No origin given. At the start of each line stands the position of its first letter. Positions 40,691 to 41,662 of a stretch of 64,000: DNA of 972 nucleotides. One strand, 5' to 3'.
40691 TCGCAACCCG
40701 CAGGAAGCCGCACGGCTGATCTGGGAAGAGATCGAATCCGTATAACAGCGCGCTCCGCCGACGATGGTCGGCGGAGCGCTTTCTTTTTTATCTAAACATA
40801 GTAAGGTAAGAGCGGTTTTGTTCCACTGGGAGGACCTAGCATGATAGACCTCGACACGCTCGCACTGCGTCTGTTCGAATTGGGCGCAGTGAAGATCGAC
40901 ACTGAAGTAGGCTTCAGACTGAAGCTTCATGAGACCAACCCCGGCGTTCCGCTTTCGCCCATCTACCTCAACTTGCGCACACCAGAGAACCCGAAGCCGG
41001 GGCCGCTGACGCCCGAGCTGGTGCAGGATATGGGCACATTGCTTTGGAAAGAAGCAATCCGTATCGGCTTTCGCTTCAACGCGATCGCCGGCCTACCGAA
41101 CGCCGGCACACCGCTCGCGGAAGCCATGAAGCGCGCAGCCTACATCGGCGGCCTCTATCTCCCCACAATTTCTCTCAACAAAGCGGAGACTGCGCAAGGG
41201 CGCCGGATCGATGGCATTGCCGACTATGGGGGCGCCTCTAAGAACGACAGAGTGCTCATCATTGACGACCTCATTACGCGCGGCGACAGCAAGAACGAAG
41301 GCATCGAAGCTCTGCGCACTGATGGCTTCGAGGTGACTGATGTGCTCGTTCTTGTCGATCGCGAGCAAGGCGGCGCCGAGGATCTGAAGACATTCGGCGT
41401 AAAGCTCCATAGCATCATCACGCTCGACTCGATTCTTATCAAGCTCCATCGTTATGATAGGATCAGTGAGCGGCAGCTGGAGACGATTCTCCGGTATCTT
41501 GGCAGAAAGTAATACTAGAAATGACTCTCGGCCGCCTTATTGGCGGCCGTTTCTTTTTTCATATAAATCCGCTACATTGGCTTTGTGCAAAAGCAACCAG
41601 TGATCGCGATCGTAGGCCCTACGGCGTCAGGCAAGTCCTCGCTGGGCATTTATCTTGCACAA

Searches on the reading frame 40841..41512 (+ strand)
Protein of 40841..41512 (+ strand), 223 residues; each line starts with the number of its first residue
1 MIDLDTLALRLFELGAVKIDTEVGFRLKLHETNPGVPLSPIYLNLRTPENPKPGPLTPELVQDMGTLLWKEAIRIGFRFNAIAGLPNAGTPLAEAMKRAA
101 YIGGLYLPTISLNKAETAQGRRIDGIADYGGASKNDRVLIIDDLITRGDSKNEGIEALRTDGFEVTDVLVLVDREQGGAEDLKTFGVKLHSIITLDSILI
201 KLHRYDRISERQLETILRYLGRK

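Call 13: find_encoding_contigs(protein=window:40841-41512:+, flank=10000, max_places=1)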
Protein window:40841-41512:+ (223 aa): 2 contigs read that carry it; 1 place shown.
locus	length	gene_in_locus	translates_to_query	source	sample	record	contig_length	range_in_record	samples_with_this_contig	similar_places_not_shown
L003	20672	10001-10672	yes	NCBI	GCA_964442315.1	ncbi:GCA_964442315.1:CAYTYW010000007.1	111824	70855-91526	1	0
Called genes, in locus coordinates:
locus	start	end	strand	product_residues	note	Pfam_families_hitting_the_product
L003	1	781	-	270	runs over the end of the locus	-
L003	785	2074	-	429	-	PF02403:Seryl_tRNA_N, PF00587:tRNA-synt_2b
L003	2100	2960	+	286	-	PF02481:DNA_processg_A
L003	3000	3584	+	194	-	-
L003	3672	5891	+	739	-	PF01751:Toprim, PF13662:Toprim_4 (faint), PF01131:Topoisom_bac, PF01396:Zn_ribbon_Top1, PF13368:Toprim_C_rpt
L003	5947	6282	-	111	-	-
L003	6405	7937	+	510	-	PF13328:HD_4, PF01966:HD, PF04607:RelA_SpoT, PF02824:TGS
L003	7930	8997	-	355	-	PF02195:ParB_N, PF17762:HTH_ParB, PF23552:ParB_C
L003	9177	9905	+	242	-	PF00215:OMPdecase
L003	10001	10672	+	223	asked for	PF00156:Pribosyltran (weak)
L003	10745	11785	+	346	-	PF01745:IPT, PF01715:IPPT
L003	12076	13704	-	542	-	PF00580:UvrD-helicase (weak), PF13245:AAA_19, PF01443:Viral_helicase1 (faint), PF00580:UvrD-helicase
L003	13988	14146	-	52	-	PF00471:Ribosomal_L33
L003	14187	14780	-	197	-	-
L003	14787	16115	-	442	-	PF18896:SLT_3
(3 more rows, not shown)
